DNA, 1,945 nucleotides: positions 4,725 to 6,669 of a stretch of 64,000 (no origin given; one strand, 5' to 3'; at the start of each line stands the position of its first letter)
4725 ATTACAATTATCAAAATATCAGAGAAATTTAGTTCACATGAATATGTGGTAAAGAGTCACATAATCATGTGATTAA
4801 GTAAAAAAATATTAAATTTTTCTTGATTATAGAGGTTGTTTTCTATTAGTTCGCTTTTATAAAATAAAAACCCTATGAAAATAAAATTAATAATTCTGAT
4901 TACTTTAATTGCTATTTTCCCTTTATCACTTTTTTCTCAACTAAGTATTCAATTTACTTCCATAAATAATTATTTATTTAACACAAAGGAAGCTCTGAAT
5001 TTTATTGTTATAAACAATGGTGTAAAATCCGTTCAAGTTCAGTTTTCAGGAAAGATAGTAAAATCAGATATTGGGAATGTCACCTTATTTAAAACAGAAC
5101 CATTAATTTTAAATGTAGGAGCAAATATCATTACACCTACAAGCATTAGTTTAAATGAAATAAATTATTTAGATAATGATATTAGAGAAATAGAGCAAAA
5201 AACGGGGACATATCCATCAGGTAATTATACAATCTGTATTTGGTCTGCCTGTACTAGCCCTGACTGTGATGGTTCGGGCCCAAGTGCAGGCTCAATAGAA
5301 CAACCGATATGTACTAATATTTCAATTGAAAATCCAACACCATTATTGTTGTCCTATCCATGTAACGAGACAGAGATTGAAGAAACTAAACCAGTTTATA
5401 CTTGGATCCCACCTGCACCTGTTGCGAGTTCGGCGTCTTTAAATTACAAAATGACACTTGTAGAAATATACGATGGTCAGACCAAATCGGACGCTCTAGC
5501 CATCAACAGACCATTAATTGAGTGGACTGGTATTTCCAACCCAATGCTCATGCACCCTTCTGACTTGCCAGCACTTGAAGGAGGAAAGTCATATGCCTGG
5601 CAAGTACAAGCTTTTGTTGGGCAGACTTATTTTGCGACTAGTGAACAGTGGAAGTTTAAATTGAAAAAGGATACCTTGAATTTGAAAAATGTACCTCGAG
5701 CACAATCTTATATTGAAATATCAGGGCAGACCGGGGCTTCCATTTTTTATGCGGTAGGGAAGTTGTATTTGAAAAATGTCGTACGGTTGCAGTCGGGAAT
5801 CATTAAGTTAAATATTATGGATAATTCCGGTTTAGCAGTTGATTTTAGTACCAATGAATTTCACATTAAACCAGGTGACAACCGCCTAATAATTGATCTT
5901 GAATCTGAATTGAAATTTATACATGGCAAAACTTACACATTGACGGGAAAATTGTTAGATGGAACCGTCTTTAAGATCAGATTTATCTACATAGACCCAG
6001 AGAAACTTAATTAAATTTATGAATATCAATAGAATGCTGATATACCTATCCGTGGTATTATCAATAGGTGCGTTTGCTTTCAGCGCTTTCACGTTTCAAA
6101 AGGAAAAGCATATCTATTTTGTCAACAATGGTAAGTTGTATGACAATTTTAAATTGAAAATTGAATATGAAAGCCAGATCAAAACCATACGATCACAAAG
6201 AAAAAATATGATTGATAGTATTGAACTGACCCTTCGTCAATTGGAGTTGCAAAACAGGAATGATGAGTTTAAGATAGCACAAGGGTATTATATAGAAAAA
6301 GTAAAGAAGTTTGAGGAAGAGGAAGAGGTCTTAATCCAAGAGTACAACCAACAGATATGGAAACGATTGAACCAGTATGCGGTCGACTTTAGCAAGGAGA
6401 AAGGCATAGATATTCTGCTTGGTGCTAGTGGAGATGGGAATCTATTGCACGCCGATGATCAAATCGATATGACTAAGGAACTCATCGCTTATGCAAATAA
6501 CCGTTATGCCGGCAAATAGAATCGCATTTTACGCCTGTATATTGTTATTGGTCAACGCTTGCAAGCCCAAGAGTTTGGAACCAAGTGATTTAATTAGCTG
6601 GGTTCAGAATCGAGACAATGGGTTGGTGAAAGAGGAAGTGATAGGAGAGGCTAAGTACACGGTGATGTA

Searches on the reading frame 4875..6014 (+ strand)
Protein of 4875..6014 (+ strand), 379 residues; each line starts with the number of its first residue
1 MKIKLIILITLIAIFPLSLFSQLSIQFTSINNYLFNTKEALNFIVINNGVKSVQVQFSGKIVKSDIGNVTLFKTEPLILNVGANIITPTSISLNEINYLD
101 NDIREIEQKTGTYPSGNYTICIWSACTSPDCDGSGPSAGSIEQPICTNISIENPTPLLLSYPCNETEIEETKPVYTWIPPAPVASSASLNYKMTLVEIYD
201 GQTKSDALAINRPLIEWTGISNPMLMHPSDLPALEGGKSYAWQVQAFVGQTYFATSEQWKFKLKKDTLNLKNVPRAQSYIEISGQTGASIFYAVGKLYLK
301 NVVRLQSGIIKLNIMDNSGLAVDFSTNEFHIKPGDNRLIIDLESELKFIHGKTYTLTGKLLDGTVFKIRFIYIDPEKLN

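Call 52: search_protein_families(library=pfam, proteins=[window:4875-6014:+], max_evalue=0.001)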
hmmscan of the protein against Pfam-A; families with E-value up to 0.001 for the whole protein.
window:4875-6014:+ (379 aa): 1 family
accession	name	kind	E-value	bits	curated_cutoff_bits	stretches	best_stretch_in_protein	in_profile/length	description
PF06157.16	DUF973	-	0.00031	20.4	26.4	1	266-372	205-308/309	Protein of unknown function (DUF973)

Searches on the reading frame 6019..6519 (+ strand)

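Call 52: search_protein_families(library=pfam, proteins=[window:6019-6519:+], max_evalue=0.001)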
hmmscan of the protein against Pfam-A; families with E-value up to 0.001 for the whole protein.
window:6019-6519:+ (166 aa): 1 family
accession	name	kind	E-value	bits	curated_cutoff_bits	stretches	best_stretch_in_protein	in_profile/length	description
PF03938.19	OmpH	-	5.7e-08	33.5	32.4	1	45-157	15-139/141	Outer membrane protein (OmpH-like)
